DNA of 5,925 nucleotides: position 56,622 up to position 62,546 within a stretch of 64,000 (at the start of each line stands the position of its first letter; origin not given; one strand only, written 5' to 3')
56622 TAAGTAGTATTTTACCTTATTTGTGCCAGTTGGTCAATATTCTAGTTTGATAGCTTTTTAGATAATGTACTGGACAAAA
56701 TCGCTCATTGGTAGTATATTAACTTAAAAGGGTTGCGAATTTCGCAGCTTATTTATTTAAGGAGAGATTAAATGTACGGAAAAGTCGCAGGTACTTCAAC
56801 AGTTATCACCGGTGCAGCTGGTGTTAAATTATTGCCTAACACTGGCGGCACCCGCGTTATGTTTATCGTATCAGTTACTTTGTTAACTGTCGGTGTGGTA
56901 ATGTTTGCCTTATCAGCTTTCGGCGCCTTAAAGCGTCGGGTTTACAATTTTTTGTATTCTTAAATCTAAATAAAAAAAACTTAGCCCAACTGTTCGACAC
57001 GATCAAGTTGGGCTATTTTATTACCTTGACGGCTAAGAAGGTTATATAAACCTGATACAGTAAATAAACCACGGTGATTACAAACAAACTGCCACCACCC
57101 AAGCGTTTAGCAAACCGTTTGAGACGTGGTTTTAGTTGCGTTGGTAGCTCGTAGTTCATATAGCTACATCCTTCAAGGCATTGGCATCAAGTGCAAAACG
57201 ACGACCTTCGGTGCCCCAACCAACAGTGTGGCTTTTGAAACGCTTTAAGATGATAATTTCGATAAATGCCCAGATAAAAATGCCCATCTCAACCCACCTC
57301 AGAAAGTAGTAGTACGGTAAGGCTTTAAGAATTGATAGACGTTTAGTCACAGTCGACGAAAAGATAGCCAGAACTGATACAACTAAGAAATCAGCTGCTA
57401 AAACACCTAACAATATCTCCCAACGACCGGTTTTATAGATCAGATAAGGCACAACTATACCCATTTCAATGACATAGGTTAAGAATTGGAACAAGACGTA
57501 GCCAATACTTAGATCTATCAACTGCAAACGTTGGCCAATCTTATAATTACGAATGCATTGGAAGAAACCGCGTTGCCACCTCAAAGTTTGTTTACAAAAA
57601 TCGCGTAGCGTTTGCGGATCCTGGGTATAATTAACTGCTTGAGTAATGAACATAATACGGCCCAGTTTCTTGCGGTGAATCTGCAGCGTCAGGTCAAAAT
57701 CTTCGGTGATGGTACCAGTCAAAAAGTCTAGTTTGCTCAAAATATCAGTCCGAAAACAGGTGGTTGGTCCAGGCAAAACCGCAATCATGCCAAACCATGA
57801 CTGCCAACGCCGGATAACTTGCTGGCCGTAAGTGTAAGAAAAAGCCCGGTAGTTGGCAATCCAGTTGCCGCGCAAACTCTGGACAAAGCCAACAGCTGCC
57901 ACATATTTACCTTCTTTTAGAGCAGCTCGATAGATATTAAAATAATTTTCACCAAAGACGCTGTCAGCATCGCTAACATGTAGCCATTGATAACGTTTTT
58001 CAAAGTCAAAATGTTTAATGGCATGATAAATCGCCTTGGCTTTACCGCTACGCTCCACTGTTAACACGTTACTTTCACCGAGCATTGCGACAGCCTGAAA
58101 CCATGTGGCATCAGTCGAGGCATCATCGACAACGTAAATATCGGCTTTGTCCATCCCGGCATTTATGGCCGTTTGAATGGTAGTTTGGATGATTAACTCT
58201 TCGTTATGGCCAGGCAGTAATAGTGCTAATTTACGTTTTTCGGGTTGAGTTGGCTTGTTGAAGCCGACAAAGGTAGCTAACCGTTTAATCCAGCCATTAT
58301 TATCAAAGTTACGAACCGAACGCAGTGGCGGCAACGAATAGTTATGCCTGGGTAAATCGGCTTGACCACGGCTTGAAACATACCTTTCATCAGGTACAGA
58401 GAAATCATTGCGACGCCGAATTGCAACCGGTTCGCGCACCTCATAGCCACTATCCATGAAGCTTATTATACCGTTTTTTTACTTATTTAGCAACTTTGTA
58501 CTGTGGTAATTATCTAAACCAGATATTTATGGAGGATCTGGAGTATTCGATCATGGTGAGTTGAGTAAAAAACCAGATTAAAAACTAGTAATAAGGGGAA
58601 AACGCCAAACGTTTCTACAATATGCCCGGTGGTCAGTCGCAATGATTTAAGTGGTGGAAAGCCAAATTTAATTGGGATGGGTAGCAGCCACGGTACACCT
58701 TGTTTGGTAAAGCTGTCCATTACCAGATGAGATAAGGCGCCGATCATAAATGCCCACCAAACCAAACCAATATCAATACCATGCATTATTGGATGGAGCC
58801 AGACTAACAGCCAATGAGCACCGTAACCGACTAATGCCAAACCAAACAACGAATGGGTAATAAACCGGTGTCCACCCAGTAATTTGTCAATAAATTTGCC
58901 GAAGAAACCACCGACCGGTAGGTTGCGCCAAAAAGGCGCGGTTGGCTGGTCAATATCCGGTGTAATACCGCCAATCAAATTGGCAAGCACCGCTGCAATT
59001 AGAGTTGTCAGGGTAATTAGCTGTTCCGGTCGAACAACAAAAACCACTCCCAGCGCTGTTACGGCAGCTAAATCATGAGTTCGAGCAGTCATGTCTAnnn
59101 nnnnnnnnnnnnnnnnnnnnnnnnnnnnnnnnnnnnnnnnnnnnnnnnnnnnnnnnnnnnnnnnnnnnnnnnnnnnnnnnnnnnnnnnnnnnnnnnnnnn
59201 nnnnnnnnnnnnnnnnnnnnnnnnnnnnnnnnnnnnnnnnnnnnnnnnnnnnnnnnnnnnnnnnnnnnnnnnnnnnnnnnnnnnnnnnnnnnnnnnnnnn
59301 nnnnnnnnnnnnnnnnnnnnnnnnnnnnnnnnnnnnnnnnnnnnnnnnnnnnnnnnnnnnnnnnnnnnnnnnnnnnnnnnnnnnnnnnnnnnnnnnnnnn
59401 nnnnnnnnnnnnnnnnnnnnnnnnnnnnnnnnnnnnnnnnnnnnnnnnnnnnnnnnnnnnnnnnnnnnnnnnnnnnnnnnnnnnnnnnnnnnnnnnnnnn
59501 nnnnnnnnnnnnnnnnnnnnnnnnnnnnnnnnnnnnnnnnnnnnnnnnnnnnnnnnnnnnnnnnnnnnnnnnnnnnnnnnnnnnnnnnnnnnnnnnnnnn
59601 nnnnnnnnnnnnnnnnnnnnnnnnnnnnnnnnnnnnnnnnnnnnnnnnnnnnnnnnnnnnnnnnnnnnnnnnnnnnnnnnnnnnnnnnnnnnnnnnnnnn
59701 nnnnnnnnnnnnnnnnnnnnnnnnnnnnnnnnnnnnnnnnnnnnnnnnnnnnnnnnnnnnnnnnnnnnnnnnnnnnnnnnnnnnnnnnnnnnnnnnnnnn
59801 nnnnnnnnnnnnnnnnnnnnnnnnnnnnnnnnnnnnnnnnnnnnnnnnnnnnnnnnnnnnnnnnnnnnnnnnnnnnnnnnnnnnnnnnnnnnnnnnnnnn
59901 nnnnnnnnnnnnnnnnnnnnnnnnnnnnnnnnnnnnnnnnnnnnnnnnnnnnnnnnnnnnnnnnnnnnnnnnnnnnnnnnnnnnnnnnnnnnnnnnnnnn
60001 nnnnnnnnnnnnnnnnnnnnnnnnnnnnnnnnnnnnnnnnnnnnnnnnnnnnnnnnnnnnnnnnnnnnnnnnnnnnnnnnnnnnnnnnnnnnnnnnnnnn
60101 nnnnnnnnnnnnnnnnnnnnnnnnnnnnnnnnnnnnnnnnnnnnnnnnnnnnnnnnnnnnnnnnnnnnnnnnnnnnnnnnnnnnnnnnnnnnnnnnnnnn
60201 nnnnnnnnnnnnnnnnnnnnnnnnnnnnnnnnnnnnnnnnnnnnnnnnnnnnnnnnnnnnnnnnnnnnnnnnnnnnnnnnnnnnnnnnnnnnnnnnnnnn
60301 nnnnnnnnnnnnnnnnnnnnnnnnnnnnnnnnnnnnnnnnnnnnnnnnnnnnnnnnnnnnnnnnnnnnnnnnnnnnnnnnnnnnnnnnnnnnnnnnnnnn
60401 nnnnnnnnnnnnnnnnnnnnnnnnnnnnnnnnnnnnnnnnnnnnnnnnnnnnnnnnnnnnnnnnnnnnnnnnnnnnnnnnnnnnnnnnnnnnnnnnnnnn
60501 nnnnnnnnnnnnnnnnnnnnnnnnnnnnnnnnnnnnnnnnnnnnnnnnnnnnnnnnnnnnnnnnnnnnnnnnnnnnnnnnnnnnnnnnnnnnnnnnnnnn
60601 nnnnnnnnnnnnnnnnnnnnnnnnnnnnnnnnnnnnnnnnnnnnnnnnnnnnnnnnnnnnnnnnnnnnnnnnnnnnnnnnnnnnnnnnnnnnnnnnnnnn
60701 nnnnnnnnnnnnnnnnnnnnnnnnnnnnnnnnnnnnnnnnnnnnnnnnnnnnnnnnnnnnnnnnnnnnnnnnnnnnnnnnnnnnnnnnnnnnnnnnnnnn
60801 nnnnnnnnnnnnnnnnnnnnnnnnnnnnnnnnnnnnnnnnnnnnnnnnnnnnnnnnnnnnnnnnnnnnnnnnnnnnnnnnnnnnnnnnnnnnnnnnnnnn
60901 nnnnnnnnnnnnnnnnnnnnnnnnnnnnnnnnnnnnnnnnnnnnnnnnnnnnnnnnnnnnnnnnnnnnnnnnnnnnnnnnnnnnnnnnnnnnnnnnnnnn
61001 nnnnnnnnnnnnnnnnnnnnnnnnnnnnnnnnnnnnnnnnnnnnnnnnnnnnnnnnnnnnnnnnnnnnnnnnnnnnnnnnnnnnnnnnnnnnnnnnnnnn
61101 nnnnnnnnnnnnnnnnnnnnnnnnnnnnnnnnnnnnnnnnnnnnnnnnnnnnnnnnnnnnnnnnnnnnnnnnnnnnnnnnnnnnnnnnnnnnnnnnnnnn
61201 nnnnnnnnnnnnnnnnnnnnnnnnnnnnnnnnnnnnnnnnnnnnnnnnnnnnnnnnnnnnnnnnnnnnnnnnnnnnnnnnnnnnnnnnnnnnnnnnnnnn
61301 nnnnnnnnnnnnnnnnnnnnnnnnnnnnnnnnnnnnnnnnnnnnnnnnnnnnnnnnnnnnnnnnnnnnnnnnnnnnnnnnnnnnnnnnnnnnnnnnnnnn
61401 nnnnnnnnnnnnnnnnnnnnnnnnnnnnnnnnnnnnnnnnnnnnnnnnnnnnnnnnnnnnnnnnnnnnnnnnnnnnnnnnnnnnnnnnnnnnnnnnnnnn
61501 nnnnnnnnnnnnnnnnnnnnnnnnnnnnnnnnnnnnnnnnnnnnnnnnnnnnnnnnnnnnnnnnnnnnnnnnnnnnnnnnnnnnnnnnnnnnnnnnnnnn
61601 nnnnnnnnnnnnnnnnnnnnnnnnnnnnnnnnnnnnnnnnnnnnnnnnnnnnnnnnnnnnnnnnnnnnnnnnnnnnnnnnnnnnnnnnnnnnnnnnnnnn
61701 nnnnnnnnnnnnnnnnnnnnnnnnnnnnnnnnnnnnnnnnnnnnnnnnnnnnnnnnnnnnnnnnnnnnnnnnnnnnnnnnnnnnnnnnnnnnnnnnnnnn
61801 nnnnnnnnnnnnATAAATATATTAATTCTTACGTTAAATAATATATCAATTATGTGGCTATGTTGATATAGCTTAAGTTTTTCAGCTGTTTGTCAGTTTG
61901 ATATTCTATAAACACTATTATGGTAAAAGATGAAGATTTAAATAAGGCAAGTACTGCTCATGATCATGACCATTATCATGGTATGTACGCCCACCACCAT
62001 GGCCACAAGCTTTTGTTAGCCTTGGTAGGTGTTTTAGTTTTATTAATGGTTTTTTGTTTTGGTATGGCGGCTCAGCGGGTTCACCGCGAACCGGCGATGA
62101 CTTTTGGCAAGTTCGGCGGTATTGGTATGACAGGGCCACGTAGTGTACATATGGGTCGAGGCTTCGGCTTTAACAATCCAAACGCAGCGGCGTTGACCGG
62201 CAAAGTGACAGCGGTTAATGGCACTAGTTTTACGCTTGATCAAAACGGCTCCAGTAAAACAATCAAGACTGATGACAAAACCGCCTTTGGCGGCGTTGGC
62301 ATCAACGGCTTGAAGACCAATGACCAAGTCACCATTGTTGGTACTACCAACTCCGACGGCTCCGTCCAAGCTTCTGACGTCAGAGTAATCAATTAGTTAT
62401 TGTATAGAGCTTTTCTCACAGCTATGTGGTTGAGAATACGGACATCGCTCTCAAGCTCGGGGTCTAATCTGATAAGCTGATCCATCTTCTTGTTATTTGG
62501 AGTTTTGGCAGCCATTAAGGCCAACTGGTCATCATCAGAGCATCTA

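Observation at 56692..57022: Stand-alone, strongly signalled 63-aa gene that is essentially just an LPXTG sorting signal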

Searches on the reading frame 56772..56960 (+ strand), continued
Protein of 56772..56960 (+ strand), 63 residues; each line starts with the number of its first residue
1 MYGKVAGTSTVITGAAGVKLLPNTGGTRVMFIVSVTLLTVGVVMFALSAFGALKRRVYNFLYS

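Call 89: find_homologous_proteins(query=A2, max_evalue=0.001)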
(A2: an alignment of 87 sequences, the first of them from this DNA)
Query A2 (87 sequences) (63 aa, profile of the alignment): 621 proteins with E <= 0.001 among 8000 candidates; the best 120 are listed.
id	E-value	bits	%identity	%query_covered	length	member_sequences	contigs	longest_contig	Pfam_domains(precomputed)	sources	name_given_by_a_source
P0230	1.0e-19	88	48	79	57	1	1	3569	-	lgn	-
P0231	2.0e-19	87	43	92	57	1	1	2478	-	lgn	-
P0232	3.6e-19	86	43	86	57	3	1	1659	-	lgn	-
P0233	5.3e-19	85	63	51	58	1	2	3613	-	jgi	jgi:LPXTG-motif cell wall-anchored protein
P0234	5.7e-19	85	35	92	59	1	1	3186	-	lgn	-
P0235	5.8e-19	85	46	71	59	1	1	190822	-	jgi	jgi:hypothetical protein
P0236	1.3e-18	84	31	92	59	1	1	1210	-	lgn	-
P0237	1.4e-18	84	28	73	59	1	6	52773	-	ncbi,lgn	-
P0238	1.7e-18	84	56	65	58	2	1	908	-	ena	-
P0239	2.7e-18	83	45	89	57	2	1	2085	-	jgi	jgi:hypothetical protein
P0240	3.2e-18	83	43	92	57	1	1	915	-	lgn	-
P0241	3.5e-18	83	33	71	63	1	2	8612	-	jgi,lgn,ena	jgi:hypothetical protein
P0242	3.7e-18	83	36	92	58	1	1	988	-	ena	-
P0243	4.1e-18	83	34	94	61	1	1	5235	-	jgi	jgi:hypothetical protein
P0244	4.3e-18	82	39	94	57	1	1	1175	-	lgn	-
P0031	1.1e-17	81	36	71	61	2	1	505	-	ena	-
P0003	1.4e-17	81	48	94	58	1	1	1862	-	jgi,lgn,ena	-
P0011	1.7e-16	77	48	65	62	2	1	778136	-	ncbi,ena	-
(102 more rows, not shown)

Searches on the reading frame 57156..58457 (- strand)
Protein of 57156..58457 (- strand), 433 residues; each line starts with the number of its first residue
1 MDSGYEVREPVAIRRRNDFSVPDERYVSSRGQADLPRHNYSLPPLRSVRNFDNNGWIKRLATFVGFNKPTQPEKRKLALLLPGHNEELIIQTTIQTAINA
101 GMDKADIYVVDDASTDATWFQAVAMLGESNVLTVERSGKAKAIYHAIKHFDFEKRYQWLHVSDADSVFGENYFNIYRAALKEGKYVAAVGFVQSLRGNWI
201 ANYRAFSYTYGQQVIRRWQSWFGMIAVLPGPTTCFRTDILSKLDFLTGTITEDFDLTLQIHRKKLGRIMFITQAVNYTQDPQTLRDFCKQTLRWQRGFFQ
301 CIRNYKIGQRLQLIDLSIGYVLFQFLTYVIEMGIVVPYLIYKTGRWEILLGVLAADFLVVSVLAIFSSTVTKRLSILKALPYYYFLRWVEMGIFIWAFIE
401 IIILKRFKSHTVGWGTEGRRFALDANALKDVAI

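Call 6: search_protein_families(library=ncbifam, proteins=[window:57156-58457:-], max_evalue=1)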
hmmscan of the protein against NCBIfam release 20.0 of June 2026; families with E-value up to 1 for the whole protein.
window:57156-58457:- (433 aa): 12 families
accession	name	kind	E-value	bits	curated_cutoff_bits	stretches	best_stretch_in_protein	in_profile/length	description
TIGR03937.1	PgaC_IcaA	equivalog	4.6e-21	75.3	422.3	1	68-337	38-313/407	poly-beta-1,6-N-acetyl-D-glucosamine synthase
NF041865.1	EpsU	equivalog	1.3e-09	37.6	700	1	69-306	33-273/394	exopolysaccharide biosynthesis GT2 family glycosyltransferase EpsU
TIGR03111.1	glyc2_xrt_Gpos1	hypoth_equivalog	4.6e-09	35.6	363.95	1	77-310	51-298/439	TIGR03111 family XrtG-associated glycosyltransferase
NF053846.1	glyco_with_XrtP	equivalog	5e-09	35.3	520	2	75-119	41-84/440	XrtP-associated glycosyltransferase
TIGR03030.1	CelA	equivalog_domain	2.4e-07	29.2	699.1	1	236-303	315-382/714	UDP-forming cellulose synthase catalytic subunit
TIGR04242.1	nodulat_NodC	equivalog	1.4e-06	27.6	550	1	79-312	52-299/395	chitooligosaccharide synthase NodC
TIGR04283.1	glyco_like_mftF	equivalog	3e-06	27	182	1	79-275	3-182/221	TIGR04283 family arsenosugar biosynthesis glycosyltransferase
TIGR04182.1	glyco_TIGR04182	equivalog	2.6e-05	23.8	325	1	78-153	3-74/293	S-layer glycoprotein N-glycosyltransferase AglJ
NF010496.0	PRK13915.1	equivalog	0.0047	16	262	1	73-125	29-84/307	glucosyl-3-phosphoglycerate synthase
NF047683.1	TeichurnBiosyTuaG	equivalog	0.0082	15.8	400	1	73-119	4-50/252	teichuronic acid biosynthesis protein TuaG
TIGR03965.1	mycofact_glyco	equivalog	0.021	13.7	280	1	64-141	63-144/467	mycofactocin biosynthesis glycosyltransferase MftF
TIGR00936.1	ahcY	equivalog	0.046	12.5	497.6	1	96-186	240-328/416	adenosylhomocysteinase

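Call 7: search_protein_families(library=pfam, proteins=[window:57156-58457:-], max_evalue=1)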
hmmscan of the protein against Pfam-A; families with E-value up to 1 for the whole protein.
window:57156-58457:- (433 aa): 8 families
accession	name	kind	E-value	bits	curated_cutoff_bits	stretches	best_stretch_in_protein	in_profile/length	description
PF13632.12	Glyco_trans_2_3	-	3.9e-17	63.2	27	1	162-353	5-183/198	Glycosyl transferase family group 2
PF13641.12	Glyco_tranf_2_3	-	5.3e-17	63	27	1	77-297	3-230/230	Glycosyltransferase like family 2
PF00535.33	Glycos_transf_2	-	6.9e-12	46.1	23.3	1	81-241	4-165/168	Glycosyl transferase family 2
PF13506.12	Glyco_transf_21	-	3.3e-05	23.9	21.7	1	154-296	29-174/174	Glycosyl transferase family 21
PF13704.12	Glyco_tranf_2_4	-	0.00052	20.9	27.5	1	84-165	1-81/98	Glycosyl transferase family 2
PF00483.29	NTP_transferase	-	0.024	14.7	21.2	1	81-189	25-135/245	Nucleotidyl transferase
PF00670.27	AdoHcyase_NAD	-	0.064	13.8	27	1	96-165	58-127/162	S-adenosyl-L-homocysteine hydrolase, NAD binding domain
PF25106.1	VWA_4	-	0.24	11.4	27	1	85-132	77-124/169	von Willebrand factor A domain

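Call 71: search_solved_structures(query=window:57156-58454:-, max_evalue=0.001)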
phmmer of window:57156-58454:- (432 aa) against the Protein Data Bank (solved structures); distinct sequences matched with E-value up to 0.001: 3.
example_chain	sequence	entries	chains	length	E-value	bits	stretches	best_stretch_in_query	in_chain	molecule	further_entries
5ej1_A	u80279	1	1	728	5.1e-05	25.4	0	219-341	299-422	Putative cellulose synthase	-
4p00_A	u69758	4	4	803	5.8e-05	25.2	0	219-341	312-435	Cellulose Synthase A subunit | Cellulose Synthase subunit A | Putative cellulose synthase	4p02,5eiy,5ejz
4hg6_A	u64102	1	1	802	5.9e-05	25.1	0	219-341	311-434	Cellulose Synthase Subunit A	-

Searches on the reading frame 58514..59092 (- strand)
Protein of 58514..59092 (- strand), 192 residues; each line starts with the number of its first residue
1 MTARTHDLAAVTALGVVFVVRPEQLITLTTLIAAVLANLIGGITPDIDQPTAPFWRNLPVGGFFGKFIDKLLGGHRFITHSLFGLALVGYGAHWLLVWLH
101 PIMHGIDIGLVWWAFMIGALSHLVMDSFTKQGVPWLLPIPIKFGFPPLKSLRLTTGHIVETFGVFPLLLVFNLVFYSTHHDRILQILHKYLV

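Call 6: search_protein_families(library=ncbifam, proteins=[window:58514-59092:-], max_evalue=1)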
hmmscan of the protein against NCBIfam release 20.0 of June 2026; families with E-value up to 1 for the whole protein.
window:58514-59092:- (192 aa): 1 family
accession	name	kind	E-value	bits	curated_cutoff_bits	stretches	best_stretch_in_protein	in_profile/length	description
NF008651.0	PRK11648.1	equivalog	9.7e-11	41.7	216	1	1-152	1-143/196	metal-dependent hydrolase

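Call 7: search_protein_families(library=pfam, proteins=[window:58514-59092:-], max_evalue=1)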
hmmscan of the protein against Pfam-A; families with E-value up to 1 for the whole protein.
window:58514-59092:- (192 aa): 2 families
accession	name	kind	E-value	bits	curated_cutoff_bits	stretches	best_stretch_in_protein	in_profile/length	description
PF04307.19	YdjM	-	1e-22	80.9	29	1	1-161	1-145/176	YdjM inner membrane protein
PF00882.24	Zn_dep_PLPC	-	0.13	12.7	26.8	1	113-129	80-96/167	Zinc dependent phospholipase C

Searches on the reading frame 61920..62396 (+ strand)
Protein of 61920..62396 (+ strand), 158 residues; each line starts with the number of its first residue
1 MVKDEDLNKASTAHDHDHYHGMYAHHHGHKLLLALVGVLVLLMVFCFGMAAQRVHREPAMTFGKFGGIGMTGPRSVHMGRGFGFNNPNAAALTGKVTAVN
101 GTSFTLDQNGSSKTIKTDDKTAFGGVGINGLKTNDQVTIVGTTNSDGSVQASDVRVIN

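Call 20: search_protein_families(library=pfam, proteins=[window:61920-62396:+], max_evalue=0.01)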
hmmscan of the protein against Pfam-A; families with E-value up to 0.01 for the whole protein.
window:61920-62396:+ (158 aa): 1 family
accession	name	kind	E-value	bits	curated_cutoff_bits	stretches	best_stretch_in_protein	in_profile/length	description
PF18914.6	DUF5666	-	1e-08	35.8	27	1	93-154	1-59/60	Domain of unknown function (DUF5666)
